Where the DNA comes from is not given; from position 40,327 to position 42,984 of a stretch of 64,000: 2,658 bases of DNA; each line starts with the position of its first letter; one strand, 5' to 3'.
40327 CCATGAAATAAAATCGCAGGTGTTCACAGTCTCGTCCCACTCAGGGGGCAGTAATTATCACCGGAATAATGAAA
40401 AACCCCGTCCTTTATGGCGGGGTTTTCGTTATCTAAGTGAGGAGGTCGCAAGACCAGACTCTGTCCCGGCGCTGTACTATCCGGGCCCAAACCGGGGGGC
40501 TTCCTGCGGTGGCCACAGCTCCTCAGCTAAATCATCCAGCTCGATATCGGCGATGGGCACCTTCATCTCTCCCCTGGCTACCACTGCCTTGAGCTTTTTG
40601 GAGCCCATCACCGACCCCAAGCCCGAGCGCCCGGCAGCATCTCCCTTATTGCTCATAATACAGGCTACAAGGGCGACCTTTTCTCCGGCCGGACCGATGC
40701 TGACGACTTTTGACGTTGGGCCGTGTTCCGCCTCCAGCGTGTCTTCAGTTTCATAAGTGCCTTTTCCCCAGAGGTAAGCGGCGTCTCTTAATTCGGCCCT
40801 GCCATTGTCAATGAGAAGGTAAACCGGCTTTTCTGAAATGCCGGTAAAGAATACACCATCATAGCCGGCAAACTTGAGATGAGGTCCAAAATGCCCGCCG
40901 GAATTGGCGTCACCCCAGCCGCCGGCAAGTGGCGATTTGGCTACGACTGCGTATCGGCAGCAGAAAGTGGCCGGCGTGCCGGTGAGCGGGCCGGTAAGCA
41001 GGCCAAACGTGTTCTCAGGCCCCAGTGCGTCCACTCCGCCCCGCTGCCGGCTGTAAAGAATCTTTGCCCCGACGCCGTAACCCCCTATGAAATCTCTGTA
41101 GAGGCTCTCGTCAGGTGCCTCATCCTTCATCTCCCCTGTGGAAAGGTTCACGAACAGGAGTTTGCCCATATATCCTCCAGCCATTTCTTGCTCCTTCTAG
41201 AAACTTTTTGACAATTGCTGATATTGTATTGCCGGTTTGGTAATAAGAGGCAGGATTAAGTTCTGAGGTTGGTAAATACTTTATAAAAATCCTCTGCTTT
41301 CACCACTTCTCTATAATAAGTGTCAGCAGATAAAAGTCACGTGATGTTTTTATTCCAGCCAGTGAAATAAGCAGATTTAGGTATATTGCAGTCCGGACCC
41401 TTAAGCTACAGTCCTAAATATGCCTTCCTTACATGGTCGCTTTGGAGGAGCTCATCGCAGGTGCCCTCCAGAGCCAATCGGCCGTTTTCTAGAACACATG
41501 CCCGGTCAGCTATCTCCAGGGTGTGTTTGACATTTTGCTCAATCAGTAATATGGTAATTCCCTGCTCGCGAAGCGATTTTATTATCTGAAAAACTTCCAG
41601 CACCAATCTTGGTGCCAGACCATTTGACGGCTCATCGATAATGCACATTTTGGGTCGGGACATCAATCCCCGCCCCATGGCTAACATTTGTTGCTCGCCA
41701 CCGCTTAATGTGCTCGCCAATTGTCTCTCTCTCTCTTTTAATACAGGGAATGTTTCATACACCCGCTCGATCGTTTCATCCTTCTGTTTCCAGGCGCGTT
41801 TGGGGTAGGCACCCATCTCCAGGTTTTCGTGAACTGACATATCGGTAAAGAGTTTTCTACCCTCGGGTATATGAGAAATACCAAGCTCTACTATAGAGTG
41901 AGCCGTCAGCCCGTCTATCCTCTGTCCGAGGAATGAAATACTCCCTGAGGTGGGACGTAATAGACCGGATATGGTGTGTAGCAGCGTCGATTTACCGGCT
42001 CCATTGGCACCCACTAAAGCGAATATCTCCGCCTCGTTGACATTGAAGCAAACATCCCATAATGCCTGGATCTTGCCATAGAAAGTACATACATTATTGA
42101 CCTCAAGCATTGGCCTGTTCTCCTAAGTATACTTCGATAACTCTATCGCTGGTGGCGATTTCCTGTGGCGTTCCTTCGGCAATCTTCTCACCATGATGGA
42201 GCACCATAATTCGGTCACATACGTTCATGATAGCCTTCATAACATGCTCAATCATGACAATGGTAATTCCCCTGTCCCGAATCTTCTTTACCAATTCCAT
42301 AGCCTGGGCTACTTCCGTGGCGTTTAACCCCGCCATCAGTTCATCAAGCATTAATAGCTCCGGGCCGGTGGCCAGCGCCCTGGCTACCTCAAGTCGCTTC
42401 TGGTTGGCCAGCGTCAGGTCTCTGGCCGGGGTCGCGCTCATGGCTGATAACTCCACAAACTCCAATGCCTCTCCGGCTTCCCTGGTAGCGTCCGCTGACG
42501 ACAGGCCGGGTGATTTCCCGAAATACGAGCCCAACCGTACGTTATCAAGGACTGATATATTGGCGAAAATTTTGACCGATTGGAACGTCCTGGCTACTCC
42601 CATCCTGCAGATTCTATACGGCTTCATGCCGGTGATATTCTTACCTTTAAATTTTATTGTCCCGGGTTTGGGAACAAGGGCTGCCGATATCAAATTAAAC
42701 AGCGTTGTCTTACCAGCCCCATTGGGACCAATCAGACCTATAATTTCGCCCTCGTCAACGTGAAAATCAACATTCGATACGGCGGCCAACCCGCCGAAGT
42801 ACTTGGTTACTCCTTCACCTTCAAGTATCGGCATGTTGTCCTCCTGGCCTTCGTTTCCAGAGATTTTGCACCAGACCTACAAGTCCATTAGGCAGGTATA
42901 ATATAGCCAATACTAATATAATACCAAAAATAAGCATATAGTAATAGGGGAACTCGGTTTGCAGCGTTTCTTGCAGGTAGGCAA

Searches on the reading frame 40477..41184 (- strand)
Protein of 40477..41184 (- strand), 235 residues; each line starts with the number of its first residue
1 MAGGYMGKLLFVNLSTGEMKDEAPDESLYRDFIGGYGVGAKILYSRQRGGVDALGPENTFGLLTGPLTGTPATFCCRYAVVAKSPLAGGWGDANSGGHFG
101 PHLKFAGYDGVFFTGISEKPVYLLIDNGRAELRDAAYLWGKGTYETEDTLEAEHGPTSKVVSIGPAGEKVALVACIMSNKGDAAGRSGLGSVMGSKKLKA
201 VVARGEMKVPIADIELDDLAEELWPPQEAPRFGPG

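Call 17: search_protein_families(library=pfam, proteins=[window:40477-41184:-], max_evalue=0.00001)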
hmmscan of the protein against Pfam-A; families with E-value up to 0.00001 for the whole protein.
window:40477-41184:- (235 aa): 1 family
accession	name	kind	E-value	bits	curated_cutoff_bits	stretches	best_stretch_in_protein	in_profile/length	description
PF02730.20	AFOR_N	-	1.3e-74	250.7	29.8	1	7-205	1-198/199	Aldehyde ferredoxin oxidoreductase, N-terminal domain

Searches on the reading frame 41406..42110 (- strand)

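Call 17: search_protein_families(library=pfam, proteins=[window:41406-42110:-], max_evalue=0.00001)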
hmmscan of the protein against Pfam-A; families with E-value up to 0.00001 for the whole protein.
window:41406-42110:- (234 aa): 2 families
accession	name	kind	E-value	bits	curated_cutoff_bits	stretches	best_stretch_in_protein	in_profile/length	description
PF00005.33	ABC_tran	-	1.9e-30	106.7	25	1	19-163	3-137/137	ABC transporter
PF13304.12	AAA_21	-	6.3e-10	40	27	0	29-86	1-71/304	AAA domain, putative AbiEii toxin, Type IV TA system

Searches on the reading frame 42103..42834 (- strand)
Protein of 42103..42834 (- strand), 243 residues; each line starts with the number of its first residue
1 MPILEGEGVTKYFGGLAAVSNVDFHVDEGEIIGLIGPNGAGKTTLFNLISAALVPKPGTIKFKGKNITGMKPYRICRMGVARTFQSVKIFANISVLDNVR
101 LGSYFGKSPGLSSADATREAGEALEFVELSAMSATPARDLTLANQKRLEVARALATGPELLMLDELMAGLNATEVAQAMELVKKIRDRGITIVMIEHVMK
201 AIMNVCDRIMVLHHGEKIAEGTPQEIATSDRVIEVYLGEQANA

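Call 17: search_protein_families(library=pfam, proteins=[window:42103-42834:-], max_evalue=0.00001)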
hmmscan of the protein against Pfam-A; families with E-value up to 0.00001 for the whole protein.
window:42103-42834:- (243 aa): 3 families
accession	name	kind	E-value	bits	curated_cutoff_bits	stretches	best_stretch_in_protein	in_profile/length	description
PF00005.33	ABC_tran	-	1.1e-27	97.7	25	1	20-166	2-135/137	ABC transporter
PF12399.14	BCA_ABC_TP_C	-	5.1e-10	39.2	25.5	1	216-241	1-26/27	Branched-chain amino acid ATP-binding cassette transporter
PF13476.12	AAA_23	-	4.3e-06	27.9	27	1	21-64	14-54/201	AAA domain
